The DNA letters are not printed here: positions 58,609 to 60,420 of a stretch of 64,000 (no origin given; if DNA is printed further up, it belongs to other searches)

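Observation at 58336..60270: HxlR regulator divergently paired with a radical SAM/SPASM maturase of unknown substrate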

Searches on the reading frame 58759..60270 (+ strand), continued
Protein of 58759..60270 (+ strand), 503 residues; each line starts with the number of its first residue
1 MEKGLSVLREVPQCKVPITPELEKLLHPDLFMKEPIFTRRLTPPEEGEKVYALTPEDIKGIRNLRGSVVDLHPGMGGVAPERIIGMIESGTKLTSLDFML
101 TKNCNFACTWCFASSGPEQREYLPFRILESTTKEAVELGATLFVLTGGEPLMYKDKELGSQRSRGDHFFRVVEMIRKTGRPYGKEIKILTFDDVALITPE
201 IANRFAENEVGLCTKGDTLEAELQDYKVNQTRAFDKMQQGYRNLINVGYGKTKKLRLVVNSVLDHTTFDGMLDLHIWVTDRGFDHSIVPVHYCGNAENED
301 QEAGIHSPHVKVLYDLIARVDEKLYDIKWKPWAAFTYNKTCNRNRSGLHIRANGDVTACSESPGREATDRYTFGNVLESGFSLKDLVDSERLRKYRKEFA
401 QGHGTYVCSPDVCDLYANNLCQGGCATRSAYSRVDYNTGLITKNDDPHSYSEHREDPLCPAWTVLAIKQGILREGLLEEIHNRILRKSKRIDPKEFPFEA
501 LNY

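Call 45: find_encoding_contigs(protein=P0119, flank=10000, max_places=1)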
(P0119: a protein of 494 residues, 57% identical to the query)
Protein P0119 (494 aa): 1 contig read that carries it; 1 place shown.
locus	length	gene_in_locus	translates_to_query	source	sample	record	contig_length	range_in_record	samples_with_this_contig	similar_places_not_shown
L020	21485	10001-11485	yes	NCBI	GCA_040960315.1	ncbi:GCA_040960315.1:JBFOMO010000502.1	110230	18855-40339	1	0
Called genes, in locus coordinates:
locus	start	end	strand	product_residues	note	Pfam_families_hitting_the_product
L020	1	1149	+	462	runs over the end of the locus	PF13231:PMT_2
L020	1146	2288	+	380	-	PF00106:adh_short (weak), PF01073:3Beta_HSD, PF01370:Epimerase, PF05368:NmrA, PF13460:NAD_binding_10, PF16363:GDP_Man_Dehyd, PF01370:Epimerase, PF16363:GDP_Man_Dehyd, +1 more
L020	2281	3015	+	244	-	PF00535:Glycos_transf_2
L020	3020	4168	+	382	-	PF13692:Glyco_trans_1_4, PF00534:Glycos_transf_1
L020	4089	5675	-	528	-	PF13231:PMT_2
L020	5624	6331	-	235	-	PF00535:Glycos_transf_2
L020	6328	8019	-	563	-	PF13714:PEP_mutase, PF12804:NTP_transf_3 (weak)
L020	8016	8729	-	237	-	-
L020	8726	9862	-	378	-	PF13560:HTH_31, PF01381:HTH_3, PF12844:HTH_19, PF00483:NTP_transferase, PF12804:NTP_transf_3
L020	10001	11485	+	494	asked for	PF04055:Radical_SAM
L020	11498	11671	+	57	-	-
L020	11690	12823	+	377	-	PF02776:TPP_enzyme_N, PF02775:TPP_enzyme_C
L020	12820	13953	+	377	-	PF00465:Fe-ADH, PF13685:Fe-ADH_2 (weak), PF25137:ADH_Fe_C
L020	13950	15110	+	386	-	-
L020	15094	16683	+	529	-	PF00884:Sulfatase (weak)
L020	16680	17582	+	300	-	PF00535:Glycos_transf_2, PF13641:Glyco_tranf_2_3, PF13632:Glyco_trans_2_3 (weak)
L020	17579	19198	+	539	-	-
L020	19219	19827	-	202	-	PF13489:Methyltransf_23, PF01209:Ubie_methyltran (weak), PF13847:Methyltransf_31 (weak), PF13649:Methyltransf_25, PF08241:Methyltransf_11, PF08242:Methyltransf_12 (weak)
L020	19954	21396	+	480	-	PF01943:Polysacc_synt, PF13440:Polysacc_synt_3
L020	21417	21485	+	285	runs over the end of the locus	PF01075:Glyco_transf_9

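Call 46: find_encoding_contigs(protein=P0099, flank=10000, max_places=1)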
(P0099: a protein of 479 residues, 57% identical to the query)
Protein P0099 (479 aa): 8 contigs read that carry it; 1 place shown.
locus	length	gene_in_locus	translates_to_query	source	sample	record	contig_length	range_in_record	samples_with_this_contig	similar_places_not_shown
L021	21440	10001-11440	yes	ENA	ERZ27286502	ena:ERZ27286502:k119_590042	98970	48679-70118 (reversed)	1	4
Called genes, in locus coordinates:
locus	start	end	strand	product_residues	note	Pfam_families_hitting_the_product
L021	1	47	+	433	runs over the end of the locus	-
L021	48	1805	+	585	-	PF00664:ABC_membrane, PF00005:ABC_tran, PF02463:SMC_N (weak)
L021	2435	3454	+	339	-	PF04101:Glyco_tran_28_C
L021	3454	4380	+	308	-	PF01073:3Beta_HSD, PF01370:Epimerase, PF02719:Polysacc_synt_2, PF04321:RmlD_sub_bind, PF13460:NAD_binding_10, PF16363:GDP_Man_Dehyd, PF07993:NAD_binding_4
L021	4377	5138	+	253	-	PF08889:WbqC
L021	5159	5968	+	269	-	PF02348:CTP_transf_3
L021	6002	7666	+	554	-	PF13714:PEP_mutase, PF00463:ICL (weak), PF12804:NTP_transf_3 (weak)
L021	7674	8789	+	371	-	PF02776:TPP_enzyme_N, PF02775:TPP_enzyme_C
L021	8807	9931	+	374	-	PF00465:Fe-ADH, PF13685:Fe-ADH_2 (weak), PF25137:ADH_Fe_C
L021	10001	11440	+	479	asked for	PF04055:Radical_SAM, PF13186:SPASM (faint)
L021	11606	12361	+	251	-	PF00483:NTP_transferase, PF12804:NTP_transf_3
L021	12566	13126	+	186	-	PF01583:APS_kinase, PF13238:AAA_18 (weak)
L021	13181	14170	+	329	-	PF00685:Sulfotransfer_1 (weak), PF13469:Sulfotransfer_3 (faint)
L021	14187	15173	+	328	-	-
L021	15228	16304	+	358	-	PF03102:NeuB, PF08666:SAF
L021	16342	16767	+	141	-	PF13489:Methyltransf_23 (weak), PF03848:TehB, PF01209:Ubie_methyltran (weak), PF05175:MTS (weak), PF13847:Methyltransf_31, PF08241:Methyltransf_11, PF08242:Methyltransf_12, PF13649:Methyltransf_25, +1 more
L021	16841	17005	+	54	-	-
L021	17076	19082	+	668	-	PF04464:Glyphos_transf (weak)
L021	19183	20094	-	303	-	PF01522:Polysacc_deac_1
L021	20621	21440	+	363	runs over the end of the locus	PF02350:Epimerase_2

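Call 49: search_protein_families(library=pfam, proteins=[L013:1014-2042:+, L013:2075-4270:+, L013:4470-5993:+, L013:6841-7458:+, L013:7455-8783:+, L013:8831-9952:+, L013:11510-12463:+, L013:12577-13377:+, L013:13409-14632:+, L013:14622-16178:+], max_evalue=0.001)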
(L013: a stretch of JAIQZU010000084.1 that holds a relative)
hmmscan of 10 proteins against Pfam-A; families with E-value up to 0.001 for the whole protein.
L013:1014-2042:+ (342 aa): 2 families
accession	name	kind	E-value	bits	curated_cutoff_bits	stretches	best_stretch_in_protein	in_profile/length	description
PF04055.27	Radical_SAM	-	5.2e-12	46.7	29.5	1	58-190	4-142/166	Radical SAM superfamily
PF13186.11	SPASM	-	1.6e-10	41.6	21.5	1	259-328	1-67/67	Iron-sulfur cluster-binding domain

L013:2075-4270:+ (731 aa): 3 families
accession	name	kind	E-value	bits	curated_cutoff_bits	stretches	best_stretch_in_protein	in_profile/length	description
PF00884.28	Sulfatase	-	8.3e-18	65.2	25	1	309-608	2-299/301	Sulfatase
PF16347.10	SGSH_C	-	6e-10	39.9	29.3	1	566-699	10-136/154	N-sulphoglucosamine sulphohydrolase, C-terminal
PF02995.22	DUF229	-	7e-05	22.1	25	1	528-560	317-349/496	Protein of unknown function (DUF229)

L013:4470-5993:+ (507 aa): 2 families
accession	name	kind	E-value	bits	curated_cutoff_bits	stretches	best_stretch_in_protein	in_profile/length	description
PF01943.22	Polysacc_synt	-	3.8e-11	43.4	28.2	1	20-286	4-271/274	Polysaccharide biosynthesis protein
PF13440.11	Polysacc_synt_3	-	2.1e-09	37.5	23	1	91-314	43-269/293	Polysaccharide biosynthesis protein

L013:6841-7458:+ (205 aa): 3 families
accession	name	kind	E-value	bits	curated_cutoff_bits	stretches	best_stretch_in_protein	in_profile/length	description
PF16347.10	SGSH_C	-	6.7e-13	49.5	29.3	1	34-173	2-136/154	N-sulphoglucosamine sulphohydrolase, C-terminal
PF00884.28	Sulfatase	-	2e-10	40.9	25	1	3-85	216-300/301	Sulfatase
PF02995.22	DUF229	-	4.5e-05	22.8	25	1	6-63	319-374/496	Protein of unknown function (DUF229)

L013:7455-8783:+ (442 aa): 7 families
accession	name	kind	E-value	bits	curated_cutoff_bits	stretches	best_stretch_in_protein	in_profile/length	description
PF01583.26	APS_kinase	-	9e-38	130.1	21.1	1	12-159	3-152/152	Adenylylsulphate kinase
PF12804.13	NTP_transf_3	-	6.4e-13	49.6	27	1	187-305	1-122/160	MobA-like NTP transferase domain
PF13238.12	AAA_18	-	1.2e-07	32.7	29.4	1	14-124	1-107/128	AAA domain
PF01128.25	IspD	-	2.4e-06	27.9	27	1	187-237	3-51/221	2-C-methyl-D-erythritol 4-phosphate cytidylyltransferase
PF13671.12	AAA_33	-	5.4e-05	24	27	1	14-125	2-115/143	AAA domain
PF08433.16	KTI12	-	0.00011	22.2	22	1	14-133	4-124/271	Chromatin associated protein KTI12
PF00483.29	NTP_transferase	-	0.00078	19.5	21.2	0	187-247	2-64/245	Nucleotidyl transferase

L013:8831-9952:+ (373 aa): 2 families
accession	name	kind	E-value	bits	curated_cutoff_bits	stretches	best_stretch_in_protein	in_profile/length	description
PF25137.1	ADH_Fe_C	-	5.6e-35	121.2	27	1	183-372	1-193/194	Fe-containing alcohol dehydrogenase family, C-terminal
PF00465.25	Fe-ADH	-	2.2e-19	70.1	31.3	1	6-172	1-168/168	Iron-containing alcohol dehydrogenase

L013:11510-12463:+ (317 aa): 1 family
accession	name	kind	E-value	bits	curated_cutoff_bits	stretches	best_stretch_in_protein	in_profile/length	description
PF00535.33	Glycos_transf_2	-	1.3e-20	74.4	23.3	1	7-165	4-164/168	Glycosyl transferase family 2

L013:12577-13377:+ (266 aa): 7 families
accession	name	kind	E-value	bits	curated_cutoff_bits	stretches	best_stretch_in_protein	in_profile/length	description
PF08241.18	Methyltransf_11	-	5.2e-16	59.5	21.2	1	59-151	1-95/95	Methyltransferase domain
PF13649.12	Methyltransf_25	-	2.1e-15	57.6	27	1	58-147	1-97/97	Methyltransferase domain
PF13489.12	Methyltransf_23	-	4.5e-14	53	27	1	43-207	11-160/164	Methyltransferase domain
PF13847.12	Methyltransf_31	-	7.8e-09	35.8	27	1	54-155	3-113/145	Methyltransferase domain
PF08242.18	Methyltransf_12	-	2.8e-08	34.8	30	1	59-149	1-98/98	Methyltransferase domain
PF01209.24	Ubie_methyltran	-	0.00042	20.2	20.1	1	34-152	25-152/233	ubiE/COQ5 methyltransferase family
PF01555.25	N6_N4_Mtase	-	0.0007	20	26.7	0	110-170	9-70/221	DNA methylase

L013:13409-14632:+ (407 aa): 6 families
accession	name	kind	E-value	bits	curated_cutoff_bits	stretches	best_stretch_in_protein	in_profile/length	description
PF00534.26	Glycos_transf_1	-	1.6e-39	135.7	26.4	1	221-385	14-170/172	Glycosyl transferases group 1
PF13692.12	Glyco_trans_1_4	-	1.2e-34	120.1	27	1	224-368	3-140/142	Glycosyl transferases group 1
PF13439.12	Glyco_transf_4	-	8e-15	55.7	28.5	1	21-202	5-169/170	Glycosyltransferase Family 4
PF13477.12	Glyco_trans_4_2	-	1.8e-06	28.6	23.4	1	97-170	60-134/139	Glycosyl transferase 4-like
PF13579.12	Glyco_trans_4_4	-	3.6e-05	24.6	29.7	1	21-185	4-145/158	Glycosyl transferase 4-like domain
PF20706.3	GT4-conflict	-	8.6e-05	22.1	26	1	161-345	140-322/385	Family 4 Glycosyltransferase in conflict systems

L013:14622-16178:+ (518 aa): 1 family
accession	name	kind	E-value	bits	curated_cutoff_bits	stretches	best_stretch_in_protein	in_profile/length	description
PF13231.12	PMT_2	-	5e-05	24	26.1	1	115-243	27-153/160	Dolichyl-phosphate-mannose-protein mannosyltransferase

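Call 62: search_protein_representatives(alignment_id=A1)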
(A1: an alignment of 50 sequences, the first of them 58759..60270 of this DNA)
Query: 50 sequences, 497 profile positions. Proteins with E-value up to 0.001 (for the whole library): 6283; up to 1e-10: 199; up to 1e-30: 19. The best 150 are listed.
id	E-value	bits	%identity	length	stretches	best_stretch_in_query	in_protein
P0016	9.5e-271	915.0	-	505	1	9-493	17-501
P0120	1.3e-202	690.3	-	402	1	94-493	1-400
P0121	1.1e-160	552.0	-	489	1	20-488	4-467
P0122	8.8e-113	394.0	-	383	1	29-388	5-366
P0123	9.4e-111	387.3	-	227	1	274-493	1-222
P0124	4.8e-99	348.6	-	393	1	236-483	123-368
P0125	6.1e-88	312.0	-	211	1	317-494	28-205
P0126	6.4e-83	295.5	-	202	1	8-210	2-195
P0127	1.3e-82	294.5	-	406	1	60-426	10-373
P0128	7.3e-78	278.8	-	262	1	28-291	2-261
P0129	4.1e-75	269.7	-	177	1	8-182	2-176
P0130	6.9e-75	269.0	-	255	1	5-180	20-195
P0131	5.1e-52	193.5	-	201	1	61-254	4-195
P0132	1.9e-41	158.7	-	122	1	29-150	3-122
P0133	2.3e-41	158.4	-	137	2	414-493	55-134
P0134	1.0e-35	139.8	-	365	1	68-373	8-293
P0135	2.9e-35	138.3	-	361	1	66-385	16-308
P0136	5.5e-34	134.0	-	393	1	62-423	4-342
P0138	7.7e-29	117.1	-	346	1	79-355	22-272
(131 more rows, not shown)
